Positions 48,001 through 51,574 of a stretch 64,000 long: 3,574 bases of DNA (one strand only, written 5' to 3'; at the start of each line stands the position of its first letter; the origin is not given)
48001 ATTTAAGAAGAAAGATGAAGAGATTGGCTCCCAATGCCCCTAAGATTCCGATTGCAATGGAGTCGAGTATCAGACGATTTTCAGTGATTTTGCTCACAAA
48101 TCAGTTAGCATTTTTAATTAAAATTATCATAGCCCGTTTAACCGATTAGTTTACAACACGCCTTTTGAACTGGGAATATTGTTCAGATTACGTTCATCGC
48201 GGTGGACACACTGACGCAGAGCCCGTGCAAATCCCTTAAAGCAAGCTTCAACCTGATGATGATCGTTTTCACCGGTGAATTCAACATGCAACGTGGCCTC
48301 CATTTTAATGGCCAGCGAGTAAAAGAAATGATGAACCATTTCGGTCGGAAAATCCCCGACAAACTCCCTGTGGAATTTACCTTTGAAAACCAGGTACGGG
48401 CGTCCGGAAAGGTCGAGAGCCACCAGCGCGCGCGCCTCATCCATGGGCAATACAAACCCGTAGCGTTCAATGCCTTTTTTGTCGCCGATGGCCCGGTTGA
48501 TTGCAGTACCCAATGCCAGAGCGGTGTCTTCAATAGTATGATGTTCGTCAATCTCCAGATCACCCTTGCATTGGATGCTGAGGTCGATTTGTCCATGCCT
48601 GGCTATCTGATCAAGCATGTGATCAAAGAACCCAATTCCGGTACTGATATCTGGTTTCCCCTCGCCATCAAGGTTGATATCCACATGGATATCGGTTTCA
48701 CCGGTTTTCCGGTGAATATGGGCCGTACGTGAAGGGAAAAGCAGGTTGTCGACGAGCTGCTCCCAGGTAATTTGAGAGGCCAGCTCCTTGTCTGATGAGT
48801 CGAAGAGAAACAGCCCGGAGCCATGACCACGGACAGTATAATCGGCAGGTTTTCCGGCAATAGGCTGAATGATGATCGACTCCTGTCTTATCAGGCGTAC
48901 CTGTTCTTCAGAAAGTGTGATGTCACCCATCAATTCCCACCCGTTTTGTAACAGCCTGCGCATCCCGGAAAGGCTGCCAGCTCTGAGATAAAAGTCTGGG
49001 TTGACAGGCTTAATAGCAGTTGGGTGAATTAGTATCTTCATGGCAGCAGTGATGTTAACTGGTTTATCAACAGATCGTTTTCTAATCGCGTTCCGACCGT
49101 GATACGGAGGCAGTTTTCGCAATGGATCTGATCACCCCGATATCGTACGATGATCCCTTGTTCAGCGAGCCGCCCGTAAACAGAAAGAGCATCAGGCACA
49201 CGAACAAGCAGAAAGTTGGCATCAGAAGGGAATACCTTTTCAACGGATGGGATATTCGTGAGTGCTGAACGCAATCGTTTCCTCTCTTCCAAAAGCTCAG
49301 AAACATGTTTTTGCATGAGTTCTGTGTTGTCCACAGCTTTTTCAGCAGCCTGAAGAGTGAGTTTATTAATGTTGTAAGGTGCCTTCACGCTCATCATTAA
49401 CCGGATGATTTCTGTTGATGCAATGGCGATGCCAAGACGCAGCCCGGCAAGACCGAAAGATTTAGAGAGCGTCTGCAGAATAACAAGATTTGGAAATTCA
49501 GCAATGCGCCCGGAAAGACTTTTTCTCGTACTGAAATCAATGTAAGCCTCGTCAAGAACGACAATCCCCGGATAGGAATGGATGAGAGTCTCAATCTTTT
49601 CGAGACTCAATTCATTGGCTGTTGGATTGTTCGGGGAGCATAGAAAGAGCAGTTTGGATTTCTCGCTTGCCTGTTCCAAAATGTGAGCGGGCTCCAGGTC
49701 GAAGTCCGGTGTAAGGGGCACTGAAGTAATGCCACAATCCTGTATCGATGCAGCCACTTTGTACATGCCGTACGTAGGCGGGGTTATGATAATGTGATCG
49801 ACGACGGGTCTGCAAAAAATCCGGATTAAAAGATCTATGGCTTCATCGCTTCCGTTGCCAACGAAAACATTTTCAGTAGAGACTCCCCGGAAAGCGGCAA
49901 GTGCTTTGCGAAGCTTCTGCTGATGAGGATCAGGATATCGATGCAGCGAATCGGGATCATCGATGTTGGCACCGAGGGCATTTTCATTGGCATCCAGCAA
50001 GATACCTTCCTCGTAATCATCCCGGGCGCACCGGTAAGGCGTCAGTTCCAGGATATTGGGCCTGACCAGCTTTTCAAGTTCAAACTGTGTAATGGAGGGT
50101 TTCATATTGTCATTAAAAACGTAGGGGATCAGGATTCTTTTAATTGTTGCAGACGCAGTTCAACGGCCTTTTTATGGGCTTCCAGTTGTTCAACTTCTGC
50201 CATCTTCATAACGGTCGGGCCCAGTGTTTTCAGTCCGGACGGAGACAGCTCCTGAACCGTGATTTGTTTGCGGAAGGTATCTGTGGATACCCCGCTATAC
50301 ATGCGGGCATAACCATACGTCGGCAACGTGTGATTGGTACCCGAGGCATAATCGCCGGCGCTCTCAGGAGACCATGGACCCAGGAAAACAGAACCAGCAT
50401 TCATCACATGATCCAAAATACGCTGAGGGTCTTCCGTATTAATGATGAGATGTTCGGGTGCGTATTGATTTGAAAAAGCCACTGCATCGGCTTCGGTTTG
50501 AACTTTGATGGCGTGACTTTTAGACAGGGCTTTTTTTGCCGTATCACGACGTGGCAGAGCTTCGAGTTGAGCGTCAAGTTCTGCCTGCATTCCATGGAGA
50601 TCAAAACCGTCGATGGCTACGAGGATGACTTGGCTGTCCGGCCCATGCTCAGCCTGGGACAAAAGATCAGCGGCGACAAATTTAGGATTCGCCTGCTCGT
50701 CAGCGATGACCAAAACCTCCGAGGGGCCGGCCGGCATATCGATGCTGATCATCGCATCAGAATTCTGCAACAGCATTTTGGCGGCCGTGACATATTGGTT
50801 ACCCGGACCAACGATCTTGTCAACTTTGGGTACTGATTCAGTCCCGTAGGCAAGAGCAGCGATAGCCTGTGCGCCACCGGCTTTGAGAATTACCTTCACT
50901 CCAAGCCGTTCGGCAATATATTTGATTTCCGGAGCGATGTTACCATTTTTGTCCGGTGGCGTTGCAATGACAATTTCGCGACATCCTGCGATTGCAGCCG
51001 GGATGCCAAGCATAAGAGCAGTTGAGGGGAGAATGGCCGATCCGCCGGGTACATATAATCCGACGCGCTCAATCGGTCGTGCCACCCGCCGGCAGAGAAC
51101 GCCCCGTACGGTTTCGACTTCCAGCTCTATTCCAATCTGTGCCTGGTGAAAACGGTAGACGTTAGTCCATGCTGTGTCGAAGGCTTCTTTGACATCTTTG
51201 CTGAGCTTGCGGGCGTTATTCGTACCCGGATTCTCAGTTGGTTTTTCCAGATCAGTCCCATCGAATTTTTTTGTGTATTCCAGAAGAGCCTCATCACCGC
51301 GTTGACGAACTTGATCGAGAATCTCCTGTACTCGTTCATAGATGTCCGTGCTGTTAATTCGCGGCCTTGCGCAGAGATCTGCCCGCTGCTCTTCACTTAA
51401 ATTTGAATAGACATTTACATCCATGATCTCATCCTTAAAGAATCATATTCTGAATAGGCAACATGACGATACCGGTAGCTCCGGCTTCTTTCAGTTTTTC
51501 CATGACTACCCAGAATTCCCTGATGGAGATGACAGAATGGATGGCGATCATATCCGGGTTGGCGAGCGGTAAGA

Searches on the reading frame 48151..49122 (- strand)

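Call 7: search_protein_families(library=pfam, proteins=[window:48151-49122:-])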
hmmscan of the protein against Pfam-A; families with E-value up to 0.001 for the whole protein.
window:48151-49122:- (323 aa): 1 family
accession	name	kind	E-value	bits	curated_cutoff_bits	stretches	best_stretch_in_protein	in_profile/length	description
PF00475.24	IGPD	-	1.2e-64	217.2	27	1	161-302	1-144/144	Imidazoleglycerol-phosphate dehydratase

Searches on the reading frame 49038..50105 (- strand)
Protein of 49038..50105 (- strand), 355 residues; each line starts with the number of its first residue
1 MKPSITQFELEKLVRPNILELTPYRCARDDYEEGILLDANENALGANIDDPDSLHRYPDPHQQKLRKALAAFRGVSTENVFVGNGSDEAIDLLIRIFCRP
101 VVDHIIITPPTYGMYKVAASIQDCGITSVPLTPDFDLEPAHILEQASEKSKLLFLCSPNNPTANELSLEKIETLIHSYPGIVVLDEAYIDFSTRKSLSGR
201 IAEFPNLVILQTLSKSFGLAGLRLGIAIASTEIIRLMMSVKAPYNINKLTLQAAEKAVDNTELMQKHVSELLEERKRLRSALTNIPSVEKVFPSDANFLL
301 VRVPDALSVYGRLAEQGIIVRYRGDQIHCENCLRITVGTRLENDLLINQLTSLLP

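Call 7: search_protein_families(library=pfam, proteins=[window:49038-50105:-])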
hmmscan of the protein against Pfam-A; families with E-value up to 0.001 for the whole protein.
window:49038-50105:- (355 aa): 2 families
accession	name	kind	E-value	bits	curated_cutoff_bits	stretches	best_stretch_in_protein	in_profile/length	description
PF00155.27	Aminotran_1_2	-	8.6e-62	209.8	19.7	1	43-348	22-359/361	Aminotransferase class I and II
PF01053.26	Cys_Met_Meta_PP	-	9.2e-06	24.9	27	1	55-188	47-176/381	Cys/Met metabolism PLP-dependent enzyme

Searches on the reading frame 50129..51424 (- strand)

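Call 7: search_protein_families(library=pfam, proteins=[window:50129-51424:-])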
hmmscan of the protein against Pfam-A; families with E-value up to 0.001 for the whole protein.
window:50129-51424:- (431 aa): 1 family
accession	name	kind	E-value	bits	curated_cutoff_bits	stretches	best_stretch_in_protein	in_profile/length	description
PF00815.25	Histidinol_dh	-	2.8e-162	540.9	27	1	20-425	3-411/411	Histidinol dehydrogenase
